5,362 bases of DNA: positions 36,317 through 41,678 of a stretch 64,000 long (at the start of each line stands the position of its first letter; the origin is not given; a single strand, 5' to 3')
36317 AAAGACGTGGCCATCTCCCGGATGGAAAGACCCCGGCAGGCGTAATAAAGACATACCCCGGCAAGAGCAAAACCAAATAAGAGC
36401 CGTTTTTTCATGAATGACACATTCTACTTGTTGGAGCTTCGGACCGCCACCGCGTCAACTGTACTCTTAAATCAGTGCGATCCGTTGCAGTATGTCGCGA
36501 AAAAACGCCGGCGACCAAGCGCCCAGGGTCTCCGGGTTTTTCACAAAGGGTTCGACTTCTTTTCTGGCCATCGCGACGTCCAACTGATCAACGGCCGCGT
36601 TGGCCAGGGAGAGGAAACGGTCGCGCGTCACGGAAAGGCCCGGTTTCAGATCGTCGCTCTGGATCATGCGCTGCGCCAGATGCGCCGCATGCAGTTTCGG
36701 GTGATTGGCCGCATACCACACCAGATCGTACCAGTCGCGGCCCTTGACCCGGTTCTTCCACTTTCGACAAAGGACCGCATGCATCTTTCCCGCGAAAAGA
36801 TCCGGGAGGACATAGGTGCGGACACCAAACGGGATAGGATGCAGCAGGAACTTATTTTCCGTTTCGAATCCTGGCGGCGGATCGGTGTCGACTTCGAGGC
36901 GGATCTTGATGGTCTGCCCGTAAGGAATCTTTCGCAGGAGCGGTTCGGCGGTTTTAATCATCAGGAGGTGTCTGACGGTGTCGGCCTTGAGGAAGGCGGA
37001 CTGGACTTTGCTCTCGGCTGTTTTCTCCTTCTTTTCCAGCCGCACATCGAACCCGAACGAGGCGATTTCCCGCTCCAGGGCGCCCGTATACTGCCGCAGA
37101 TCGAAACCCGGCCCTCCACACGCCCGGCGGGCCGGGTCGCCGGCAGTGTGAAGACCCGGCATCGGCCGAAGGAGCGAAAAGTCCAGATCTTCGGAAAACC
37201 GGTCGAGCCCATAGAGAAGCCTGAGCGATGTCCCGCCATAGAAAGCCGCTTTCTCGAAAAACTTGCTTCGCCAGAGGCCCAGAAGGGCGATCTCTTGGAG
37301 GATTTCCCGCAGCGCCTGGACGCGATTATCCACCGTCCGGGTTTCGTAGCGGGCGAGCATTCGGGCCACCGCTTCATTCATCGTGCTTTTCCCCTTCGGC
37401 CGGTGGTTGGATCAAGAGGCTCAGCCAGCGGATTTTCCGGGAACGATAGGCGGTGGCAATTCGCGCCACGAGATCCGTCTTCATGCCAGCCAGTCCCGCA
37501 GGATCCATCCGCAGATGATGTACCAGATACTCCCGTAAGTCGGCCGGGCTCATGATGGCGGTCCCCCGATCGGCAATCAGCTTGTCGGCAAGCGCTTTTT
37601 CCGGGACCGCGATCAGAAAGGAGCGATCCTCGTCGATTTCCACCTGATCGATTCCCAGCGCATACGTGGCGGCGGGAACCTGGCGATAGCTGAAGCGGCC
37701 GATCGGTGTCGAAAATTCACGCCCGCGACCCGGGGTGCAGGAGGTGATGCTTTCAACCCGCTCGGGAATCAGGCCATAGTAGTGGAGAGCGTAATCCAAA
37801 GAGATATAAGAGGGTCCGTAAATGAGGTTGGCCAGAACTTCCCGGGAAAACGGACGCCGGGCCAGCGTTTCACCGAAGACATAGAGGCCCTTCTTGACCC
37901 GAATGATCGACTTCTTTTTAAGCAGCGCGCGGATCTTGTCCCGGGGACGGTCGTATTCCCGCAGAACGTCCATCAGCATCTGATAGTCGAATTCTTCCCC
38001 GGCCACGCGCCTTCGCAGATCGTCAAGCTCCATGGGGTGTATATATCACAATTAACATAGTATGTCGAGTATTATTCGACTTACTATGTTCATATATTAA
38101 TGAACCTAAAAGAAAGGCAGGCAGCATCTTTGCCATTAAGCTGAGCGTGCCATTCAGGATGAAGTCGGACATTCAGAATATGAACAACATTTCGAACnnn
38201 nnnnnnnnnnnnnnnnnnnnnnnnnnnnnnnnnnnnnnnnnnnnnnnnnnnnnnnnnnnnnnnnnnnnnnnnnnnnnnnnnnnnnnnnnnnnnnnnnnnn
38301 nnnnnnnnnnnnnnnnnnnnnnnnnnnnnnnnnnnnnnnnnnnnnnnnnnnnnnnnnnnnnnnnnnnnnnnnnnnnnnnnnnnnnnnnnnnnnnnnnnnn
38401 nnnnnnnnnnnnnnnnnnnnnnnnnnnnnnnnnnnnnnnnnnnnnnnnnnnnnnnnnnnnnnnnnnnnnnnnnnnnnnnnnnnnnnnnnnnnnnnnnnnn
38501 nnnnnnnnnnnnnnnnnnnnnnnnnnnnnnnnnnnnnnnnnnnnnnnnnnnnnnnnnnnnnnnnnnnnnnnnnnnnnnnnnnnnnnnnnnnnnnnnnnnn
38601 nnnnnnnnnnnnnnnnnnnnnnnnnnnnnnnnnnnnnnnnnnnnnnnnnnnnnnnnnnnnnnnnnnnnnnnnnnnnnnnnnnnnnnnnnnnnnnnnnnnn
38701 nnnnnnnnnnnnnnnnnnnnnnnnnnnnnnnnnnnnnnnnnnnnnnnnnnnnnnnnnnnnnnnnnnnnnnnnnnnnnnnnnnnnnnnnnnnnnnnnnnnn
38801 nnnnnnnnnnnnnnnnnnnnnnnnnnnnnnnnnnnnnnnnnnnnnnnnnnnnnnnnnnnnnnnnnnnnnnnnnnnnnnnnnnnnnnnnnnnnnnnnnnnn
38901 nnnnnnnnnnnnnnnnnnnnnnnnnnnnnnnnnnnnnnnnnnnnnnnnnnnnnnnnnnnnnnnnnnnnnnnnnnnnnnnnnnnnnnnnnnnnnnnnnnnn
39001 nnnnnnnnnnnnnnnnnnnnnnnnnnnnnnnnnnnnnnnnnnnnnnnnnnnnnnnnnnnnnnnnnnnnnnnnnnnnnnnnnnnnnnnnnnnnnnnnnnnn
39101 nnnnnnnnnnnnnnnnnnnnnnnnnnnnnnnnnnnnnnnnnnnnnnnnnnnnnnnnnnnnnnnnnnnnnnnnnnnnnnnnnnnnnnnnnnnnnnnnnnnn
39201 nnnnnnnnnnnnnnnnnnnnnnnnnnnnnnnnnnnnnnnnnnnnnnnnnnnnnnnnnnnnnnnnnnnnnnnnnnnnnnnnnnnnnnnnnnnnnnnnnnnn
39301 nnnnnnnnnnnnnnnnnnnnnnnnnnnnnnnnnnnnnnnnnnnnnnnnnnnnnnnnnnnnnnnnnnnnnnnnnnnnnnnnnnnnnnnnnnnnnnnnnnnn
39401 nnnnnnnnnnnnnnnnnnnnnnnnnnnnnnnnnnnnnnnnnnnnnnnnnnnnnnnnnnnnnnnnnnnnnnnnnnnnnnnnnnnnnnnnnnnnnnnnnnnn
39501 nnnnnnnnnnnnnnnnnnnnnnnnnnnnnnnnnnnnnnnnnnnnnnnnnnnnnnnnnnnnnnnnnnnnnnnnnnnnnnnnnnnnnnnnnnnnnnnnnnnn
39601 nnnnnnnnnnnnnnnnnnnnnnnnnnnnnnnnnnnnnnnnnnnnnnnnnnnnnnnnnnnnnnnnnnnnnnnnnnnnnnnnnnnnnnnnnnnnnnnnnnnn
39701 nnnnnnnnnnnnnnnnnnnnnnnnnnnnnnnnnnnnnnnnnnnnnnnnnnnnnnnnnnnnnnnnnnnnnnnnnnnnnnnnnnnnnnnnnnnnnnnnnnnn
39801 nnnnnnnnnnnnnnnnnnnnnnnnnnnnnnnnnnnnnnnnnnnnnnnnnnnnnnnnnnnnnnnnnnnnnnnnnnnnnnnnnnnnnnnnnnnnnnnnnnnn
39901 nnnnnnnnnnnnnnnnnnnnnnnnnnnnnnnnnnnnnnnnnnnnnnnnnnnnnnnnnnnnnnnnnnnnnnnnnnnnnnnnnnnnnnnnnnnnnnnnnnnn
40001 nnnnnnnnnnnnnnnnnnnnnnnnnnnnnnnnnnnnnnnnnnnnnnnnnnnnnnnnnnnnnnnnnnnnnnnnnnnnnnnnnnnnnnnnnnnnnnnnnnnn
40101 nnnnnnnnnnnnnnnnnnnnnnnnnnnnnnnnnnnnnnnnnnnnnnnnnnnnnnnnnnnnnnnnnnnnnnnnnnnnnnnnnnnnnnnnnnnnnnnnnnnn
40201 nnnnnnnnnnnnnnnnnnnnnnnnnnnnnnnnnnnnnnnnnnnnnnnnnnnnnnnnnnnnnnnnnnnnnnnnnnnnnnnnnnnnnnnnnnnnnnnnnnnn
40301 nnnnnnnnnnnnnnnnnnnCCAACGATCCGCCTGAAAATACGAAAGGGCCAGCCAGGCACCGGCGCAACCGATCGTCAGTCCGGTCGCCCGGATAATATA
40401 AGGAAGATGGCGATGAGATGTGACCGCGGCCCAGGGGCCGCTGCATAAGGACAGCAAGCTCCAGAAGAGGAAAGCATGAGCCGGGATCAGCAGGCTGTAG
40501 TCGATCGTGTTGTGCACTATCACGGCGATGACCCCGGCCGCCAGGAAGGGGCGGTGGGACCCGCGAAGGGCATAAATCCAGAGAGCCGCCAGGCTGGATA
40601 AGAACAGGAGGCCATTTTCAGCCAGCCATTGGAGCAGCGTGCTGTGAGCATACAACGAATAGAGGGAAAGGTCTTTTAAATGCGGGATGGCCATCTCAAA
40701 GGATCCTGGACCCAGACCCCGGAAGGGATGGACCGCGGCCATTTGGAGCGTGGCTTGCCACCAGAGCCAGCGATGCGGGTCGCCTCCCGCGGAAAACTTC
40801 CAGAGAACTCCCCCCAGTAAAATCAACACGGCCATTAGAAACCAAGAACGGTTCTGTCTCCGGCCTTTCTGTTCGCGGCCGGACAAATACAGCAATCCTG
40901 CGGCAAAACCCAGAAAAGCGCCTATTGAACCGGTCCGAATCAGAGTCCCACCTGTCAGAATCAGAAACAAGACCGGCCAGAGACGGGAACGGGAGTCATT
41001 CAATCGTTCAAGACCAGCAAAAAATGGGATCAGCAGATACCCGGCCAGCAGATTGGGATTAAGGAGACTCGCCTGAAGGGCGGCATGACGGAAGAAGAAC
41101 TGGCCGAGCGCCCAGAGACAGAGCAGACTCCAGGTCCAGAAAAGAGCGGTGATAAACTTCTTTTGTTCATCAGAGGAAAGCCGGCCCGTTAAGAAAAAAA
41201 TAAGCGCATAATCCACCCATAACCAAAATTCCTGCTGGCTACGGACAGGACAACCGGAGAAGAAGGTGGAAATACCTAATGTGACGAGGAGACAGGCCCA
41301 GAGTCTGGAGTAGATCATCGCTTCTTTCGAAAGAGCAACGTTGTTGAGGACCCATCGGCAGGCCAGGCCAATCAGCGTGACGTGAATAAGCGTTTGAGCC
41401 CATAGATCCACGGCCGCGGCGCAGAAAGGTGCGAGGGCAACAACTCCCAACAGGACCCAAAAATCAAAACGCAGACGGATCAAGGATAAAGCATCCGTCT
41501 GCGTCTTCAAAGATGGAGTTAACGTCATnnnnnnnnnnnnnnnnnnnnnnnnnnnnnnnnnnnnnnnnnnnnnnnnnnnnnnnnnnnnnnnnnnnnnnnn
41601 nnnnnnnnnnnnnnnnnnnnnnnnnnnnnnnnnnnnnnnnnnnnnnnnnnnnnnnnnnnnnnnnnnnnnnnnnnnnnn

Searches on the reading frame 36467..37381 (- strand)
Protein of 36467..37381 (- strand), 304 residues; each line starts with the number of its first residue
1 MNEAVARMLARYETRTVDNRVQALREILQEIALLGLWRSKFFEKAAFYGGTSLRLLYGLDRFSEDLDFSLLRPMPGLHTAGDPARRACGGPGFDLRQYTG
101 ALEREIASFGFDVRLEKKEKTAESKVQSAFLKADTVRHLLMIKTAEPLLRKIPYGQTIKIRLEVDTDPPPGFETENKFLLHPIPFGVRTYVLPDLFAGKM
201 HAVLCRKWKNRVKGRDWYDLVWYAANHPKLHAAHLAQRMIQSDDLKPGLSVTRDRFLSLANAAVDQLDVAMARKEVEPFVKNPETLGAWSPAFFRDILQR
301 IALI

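Call 7: search_protein_families(library=pfam, proteins=[window:36467-37381:-], max_evalue=0.01)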
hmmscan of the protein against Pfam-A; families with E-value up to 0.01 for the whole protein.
window:36467-37381:- (304 aa): 1 family
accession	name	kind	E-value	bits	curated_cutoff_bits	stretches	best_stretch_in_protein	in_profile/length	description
PF08843.17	AbiEii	-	2e-32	113.5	22.5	1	32-282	2-229/238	Nucleotidyl transferase AbiEii toxin, Type IV TA system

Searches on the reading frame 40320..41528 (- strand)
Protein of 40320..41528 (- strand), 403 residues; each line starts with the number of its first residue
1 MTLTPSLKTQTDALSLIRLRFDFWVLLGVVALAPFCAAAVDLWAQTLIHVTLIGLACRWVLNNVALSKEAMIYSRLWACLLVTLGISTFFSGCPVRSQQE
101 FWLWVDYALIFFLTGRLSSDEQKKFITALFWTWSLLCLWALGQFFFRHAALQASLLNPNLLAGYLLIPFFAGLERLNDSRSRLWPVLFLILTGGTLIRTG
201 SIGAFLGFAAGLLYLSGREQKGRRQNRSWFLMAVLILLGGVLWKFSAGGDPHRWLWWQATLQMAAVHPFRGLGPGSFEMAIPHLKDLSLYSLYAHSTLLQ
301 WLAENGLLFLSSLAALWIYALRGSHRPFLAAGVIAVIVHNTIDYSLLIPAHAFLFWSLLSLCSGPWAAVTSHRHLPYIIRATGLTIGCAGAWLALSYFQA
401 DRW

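Call 81: search_solved_structures(query=A6, max_evalue=10)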
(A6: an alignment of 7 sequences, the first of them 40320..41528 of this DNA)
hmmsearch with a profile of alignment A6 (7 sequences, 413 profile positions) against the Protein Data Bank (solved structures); distinct sequences matched with E-value up to 10: 3.
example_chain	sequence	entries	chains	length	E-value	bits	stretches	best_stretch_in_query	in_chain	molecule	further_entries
7tpg_B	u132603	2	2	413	8.5e-15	57.9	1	33-319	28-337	Putative cell surface polysaccharide polymerase/ligase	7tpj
6gux_A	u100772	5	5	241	2.1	10.5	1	43-138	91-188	Archaerhodopsin-3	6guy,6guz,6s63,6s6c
7zy3_A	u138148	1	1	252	2.5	10.3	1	43-138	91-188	Archaerhodopsin-3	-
